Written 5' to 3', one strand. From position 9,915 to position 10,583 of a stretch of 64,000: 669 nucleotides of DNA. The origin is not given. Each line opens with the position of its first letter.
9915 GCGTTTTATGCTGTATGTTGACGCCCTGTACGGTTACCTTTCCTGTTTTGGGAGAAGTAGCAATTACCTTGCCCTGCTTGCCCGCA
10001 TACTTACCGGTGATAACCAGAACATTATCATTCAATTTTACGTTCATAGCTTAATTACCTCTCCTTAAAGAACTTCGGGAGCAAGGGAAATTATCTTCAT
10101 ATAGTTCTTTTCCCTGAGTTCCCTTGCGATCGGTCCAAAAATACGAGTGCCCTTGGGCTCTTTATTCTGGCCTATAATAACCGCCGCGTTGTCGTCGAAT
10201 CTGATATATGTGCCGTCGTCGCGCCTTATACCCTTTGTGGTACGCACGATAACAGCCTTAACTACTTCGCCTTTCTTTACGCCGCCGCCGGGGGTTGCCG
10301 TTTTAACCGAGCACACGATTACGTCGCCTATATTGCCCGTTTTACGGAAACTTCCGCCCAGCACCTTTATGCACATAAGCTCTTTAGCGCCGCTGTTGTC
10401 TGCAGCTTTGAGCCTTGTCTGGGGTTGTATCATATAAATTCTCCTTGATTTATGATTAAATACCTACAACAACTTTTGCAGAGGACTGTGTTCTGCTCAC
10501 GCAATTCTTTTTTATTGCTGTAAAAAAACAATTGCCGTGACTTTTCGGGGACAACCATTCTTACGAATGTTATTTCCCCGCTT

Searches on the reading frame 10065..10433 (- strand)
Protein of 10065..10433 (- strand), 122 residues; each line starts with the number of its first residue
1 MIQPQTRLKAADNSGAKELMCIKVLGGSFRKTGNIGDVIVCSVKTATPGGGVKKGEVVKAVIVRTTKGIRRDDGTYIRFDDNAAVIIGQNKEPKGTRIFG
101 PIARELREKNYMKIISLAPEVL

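Call 11: find_encoding_contigs(protein=window:10065-10433:-, flank=3000, max_places=6)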
Protein window:10065-10433:- (122 aa): 1 contig read that carries it; 1 place shown.
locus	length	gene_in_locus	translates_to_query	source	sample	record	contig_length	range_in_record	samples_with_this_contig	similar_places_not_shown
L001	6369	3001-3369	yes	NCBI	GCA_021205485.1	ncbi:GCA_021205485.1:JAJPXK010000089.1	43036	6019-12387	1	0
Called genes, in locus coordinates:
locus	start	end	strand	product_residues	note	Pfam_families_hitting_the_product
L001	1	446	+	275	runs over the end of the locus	PF00181:Ribosomal_L2_N, PF03947:Ribosomal_L2_C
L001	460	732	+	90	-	PF00203:Ribosomal_S19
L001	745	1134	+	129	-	PF00237:Ribosomal_L22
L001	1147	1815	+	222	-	PF07650:KH_2, PF00189:Ribosomal_S3_C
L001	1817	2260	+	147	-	PF00252:Ribosomal_L16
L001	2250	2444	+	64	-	PF00831:Ribosomal_L29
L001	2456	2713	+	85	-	PF00366:Ribosomal_S17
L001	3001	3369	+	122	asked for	PF00238:Ribosomal_L14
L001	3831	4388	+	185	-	PF00281:Ribosomal_L5, PF00673:Ribosomal_L5_C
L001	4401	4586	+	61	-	PF00253:Ribosomal_S14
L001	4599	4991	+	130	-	PF00410:Ribosomal_S8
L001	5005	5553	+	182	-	PF00347:Ribosomal_L6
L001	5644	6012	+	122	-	PF00861:Ribosomal_L18p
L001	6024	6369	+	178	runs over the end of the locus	PF00333:Ribosomal_S5, PF03719:Ribosomal_S5_C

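Call 39: find_encoding_contigs(protein=window:10065-10433:-, flank=10000, max_places=3)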
Protein window:10065-10433:- (122 aa): 1 contig read that carries it; 1 place shown.
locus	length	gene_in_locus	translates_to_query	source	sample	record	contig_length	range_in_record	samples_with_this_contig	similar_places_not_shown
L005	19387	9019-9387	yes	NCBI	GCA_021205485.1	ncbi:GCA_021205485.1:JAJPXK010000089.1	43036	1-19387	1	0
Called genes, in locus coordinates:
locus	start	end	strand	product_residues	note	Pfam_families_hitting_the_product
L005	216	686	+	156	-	-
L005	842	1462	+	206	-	PF00440:TetR_N, PF21303:TetR_C_39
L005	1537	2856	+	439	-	PF01554:MatE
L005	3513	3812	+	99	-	PF00338:Ribosomal_S10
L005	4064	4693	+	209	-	PF00297:Ribosomal_L3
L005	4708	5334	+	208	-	PF00573:Ribosomal_L4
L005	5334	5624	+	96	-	PF00276:Ribosomal_L23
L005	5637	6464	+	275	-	PF00181:Ribosomal_L2_N, PF03947:Ribosomal_L2_C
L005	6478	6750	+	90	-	PF00203:Ribosomal_S19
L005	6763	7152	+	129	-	PF00237:Ribosomal_L22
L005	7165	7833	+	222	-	PF07650:KH_2, PF00189:Ribosomal_S3_C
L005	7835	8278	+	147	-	PF00252:Ribosomal_L16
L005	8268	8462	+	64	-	PF00831:Ribosomal_L29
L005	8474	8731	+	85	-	PF00366:Ribosomal_S17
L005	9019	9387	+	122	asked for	PF00238:Ribosomal_L14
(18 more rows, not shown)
